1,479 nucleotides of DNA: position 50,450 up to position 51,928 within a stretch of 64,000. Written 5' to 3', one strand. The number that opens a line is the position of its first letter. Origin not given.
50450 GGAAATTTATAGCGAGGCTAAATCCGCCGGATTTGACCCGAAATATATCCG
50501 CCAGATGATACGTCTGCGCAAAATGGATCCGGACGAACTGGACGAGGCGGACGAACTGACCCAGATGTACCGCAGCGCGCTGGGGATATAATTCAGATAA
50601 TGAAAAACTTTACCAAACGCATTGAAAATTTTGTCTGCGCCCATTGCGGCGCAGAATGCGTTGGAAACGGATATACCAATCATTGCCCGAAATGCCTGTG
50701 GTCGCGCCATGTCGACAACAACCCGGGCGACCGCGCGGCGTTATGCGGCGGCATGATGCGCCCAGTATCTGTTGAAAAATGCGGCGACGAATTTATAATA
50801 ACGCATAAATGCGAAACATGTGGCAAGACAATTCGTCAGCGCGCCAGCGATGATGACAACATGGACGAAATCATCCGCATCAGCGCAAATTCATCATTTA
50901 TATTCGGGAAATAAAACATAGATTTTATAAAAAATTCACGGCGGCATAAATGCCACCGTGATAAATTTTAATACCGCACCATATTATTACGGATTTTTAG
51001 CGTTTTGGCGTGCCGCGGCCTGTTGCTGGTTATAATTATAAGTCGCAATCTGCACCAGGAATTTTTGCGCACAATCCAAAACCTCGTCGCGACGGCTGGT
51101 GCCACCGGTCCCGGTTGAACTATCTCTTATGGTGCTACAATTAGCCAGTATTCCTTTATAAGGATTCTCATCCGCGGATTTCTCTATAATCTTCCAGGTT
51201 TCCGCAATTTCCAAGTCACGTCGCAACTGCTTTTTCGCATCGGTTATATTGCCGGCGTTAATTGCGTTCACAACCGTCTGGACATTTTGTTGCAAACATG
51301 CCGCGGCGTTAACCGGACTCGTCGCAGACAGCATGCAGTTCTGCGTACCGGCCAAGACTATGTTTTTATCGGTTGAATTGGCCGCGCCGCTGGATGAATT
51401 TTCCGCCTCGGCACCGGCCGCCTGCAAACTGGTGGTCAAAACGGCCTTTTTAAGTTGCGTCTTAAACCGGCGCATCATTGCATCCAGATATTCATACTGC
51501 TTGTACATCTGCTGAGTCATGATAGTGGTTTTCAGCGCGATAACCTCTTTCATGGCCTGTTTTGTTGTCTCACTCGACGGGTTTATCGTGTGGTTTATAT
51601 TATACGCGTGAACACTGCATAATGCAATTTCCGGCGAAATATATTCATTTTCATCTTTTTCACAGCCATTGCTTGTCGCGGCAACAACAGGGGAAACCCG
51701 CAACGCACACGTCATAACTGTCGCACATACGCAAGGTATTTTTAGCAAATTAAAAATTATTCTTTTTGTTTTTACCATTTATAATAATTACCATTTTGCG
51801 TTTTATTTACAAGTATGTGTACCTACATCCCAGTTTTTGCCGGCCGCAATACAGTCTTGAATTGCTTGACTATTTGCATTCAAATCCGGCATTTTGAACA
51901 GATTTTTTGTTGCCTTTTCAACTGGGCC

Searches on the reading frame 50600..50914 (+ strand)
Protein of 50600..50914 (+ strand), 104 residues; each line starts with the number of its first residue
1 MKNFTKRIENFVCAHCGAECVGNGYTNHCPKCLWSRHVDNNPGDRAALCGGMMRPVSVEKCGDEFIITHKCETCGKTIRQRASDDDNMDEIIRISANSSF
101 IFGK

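Call 67: search_protein_families(library=pfam, proteins=[window:50600-50914:+], max_evalue=0.001)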
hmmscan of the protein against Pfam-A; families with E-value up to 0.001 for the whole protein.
window:50600-50914:+ (104 aa): 1 family
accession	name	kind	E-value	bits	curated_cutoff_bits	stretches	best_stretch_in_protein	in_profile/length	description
PF12647.12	RNHCP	-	1.4e-27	95.9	24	1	9-91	2-89/90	RNHCP domain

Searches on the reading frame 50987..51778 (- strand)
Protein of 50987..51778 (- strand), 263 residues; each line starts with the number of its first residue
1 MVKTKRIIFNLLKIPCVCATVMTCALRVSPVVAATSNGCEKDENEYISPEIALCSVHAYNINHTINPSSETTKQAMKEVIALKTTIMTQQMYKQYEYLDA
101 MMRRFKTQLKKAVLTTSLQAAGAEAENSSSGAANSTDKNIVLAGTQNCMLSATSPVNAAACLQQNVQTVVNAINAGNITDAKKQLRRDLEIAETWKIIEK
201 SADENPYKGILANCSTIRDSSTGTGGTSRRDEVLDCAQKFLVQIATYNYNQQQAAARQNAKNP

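Call 7: search_protein_families(library=pfam, proteins=[window:50987-51778:-], max_evalue=1)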
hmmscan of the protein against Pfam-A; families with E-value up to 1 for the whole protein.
window:50987-51778:- (263 aa): 2 families
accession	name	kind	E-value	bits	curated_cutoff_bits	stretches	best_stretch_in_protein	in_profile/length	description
PF07200.18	Mod_r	-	0.1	13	30.1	1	84-135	67-117/146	Modifier of rudimentary (Mod(r)) protein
PF07989.16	Cnn_1N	-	0.18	12.5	28.5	0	69-91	35-57/74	Centrosomin N-terminal motif 1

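Call 8: search_protein_families(library=ncbifam, proteins=[window:50987-51778:-], max_evalue=1)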
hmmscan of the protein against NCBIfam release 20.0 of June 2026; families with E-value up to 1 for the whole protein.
window:50987-51778:- (263 aa): 1 family
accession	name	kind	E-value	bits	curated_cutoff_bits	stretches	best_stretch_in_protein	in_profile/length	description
NF050030.1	thlkprotThyD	equivalog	0.07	12.3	400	1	165-252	72-157/305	thylakoid membrane protein ThyD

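Call 58: search_solved_structures(query=A4, max_evalue=5)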
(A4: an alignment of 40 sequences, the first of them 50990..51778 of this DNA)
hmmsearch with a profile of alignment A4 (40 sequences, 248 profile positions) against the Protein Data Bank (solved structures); distinct sequences matched with E-value up to 5: 0.
